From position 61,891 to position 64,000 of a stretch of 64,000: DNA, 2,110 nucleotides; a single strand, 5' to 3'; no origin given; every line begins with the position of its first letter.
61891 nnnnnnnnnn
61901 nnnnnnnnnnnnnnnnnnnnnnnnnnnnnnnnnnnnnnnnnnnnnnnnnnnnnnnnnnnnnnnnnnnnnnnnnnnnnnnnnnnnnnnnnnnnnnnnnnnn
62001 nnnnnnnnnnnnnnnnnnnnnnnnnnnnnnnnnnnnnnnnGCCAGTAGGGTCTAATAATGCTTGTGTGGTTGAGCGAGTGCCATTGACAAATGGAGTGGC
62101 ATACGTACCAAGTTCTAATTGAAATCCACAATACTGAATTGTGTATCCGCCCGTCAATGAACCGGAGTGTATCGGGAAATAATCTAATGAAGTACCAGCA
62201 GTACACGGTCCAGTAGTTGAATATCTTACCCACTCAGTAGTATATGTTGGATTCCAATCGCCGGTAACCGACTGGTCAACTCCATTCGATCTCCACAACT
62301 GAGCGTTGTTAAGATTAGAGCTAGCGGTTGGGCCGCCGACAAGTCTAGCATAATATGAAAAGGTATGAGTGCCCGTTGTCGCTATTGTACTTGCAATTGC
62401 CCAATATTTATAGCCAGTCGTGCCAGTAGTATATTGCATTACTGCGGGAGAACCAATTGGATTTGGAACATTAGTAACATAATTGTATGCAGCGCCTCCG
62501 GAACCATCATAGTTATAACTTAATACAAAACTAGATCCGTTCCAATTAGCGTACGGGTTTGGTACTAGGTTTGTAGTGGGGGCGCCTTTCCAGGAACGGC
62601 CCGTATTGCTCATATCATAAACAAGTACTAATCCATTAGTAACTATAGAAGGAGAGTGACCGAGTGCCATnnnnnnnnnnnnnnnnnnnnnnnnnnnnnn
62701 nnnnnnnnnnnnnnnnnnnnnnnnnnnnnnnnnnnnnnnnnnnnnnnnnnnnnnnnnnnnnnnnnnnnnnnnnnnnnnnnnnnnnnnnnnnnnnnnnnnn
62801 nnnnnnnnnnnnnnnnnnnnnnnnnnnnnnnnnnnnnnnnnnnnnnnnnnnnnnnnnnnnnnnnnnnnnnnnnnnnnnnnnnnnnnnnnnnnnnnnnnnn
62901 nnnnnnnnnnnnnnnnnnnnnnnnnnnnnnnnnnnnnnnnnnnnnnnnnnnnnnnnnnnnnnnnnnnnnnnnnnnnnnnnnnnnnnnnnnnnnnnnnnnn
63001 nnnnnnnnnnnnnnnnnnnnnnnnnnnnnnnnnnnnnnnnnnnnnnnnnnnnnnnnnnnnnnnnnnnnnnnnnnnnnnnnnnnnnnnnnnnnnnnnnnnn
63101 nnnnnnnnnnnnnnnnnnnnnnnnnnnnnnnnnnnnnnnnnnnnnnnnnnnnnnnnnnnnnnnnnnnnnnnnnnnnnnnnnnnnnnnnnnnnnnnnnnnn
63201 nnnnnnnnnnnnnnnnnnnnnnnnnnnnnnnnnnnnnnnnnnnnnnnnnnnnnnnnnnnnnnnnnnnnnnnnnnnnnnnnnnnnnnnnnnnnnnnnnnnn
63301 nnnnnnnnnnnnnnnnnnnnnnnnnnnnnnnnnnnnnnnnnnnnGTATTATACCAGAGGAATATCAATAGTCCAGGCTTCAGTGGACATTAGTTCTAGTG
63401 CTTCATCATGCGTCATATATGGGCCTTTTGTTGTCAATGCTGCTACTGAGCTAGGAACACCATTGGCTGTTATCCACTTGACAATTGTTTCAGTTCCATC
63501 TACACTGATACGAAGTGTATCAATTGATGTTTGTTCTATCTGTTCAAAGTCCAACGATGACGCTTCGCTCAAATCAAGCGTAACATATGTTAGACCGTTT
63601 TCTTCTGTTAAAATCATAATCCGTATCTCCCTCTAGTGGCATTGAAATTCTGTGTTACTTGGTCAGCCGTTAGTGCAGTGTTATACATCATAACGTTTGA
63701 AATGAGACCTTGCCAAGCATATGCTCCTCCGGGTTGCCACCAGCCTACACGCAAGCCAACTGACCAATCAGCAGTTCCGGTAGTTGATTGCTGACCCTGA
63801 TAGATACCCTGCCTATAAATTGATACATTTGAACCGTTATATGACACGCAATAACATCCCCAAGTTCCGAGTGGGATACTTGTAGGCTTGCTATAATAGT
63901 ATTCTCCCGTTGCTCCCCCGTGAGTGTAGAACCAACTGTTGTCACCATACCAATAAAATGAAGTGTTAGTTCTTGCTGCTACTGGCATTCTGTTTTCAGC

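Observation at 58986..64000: Tandem cassette of at least five paralogous LamG/ConA-like genes with shared N- and C-terminal boxes (candidate diversified receptor-binding / adhesin array)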

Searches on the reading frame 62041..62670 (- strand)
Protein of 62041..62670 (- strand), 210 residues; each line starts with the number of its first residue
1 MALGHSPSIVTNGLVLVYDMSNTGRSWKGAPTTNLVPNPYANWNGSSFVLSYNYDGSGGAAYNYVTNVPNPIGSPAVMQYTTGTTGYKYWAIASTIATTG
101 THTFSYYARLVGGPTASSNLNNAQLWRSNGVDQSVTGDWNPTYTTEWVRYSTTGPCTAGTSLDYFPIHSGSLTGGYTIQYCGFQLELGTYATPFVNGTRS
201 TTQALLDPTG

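Call 57: predict_structure(alignment_id=A3)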
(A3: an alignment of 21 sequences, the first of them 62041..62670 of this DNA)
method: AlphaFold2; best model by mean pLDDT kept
length: 210 residues; sequences in the alignment: 21
mean_pLDDT: 77.2   pTM: 0.76
mean pLDDT of the five models: 77.2, 75.0, 70.5, 66.5, 63.5
residues with pLDDT >= 90: 68; 70-90: 88; 50-70: 13; < 50: 41
segments of 3 or more residues with pLDDT < 50: 1-17, 19-31, 201-210
pLDDT, mean of each block of 10 residues (from residue 1): 38 45 47 73 64 83 88 86 88 89 93 87 91 91 91 91 92 87 85 70 41
secondary structure, 60 per line:
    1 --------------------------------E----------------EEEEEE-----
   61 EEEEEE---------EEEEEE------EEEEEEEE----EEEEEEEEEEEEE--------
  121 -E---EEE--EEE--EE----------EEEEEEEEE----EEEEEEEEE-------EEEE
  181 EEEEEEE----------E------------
elements in order: E50-55 E61-66 E76-81 E88-95 E100-112 E126-128 E131-133 E148-156 E161-169 E177-187

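Call 77: search_protein_representatives(protein=window:62041-62670:-)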
Query: 210 residues. Proteins with E-value up to 0.001 (for the whole library): 587; up to 1e-10: 145; up to 1e-30: 32. The best 150 are listed.
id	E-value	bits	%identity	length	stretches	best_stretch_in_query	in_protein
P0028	3.4e-107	373.6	80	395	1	2-210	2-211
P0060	1.7e-79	283.0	64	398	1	1-210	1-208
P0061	5.8e-73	261.7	66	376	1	20-210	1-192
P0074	5.2e-72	258.5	60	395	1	1-210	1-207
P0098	3.4e-71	255.9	61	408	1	3-209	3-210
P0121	2.7e-68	246.4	57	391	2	2-204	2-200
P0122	1.5e-67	244.0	59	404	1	5-203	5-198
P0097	1.7e-63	230.7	57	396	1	1-210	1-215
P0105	1.3e-61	224.6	56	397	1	1-209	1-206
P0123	1.6e-59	217.7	55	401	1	1-207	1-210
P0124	6.2e-59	215.8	57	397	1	8-210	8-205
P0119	1.8e-58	214.3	54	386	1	3-210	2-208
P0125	3.3e-58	213.4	55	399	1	1-208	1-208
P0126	3.6e-57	210.1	59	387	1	9-210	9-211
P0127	1.3e-52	195.2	52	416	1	2-204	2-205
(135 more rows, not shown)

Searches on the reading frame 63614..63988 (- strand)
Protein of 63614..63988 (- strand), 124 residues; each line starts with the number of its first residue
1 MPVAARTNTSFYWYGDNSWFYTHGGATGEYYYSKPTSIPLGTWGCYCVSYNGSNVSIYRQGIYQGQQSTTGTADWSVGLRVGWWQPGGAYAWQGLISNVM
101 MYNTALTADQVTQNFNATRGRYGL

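Call 5: search_protein_families(library=pfam, proteins=[window:63614-63988:-], max_evalue=0.01)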
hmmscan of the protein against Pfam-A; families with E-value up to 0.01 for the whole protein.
window:63614-63988:- (124 aa): 1 family
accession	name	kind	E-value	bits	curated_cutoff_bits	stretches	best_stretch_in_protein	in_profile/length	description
PF13385.13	Laminin_G_3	-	7.3e-15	55.8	27.6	1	8-111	45-150/151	Concanavalin A-like lectin/glucanases superfamily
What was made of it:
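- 63614..64000 (-): C-terminal 128 codons of a 217-aa LamG paralog, cut by the window end. The Pfam match starts at profile position 45 of 151 (call 5).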

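Call 6: search_protein_families(library=phrogs, proteins=[window:63614-63988:-], max_evalue=0.01)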
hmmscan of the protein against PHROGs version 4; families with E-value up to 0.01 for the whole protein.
window:63614-63988:- (124 aa): 4 families
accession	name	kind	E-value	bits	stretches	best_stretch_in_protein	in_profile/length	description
phrog_8510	-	head and packaging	4.8e-14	52.1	1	32-124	1249-1348/1348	virion structural protein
phrog_24074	-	unknown function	3.6e-10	39.7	1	30-124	790-892/892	-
phrog_4390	-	unknown function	0.00096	19.8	1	27-113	142-237/253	-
phrog_21039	-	unknown function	0.007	17.1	1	7-116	7-112/244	-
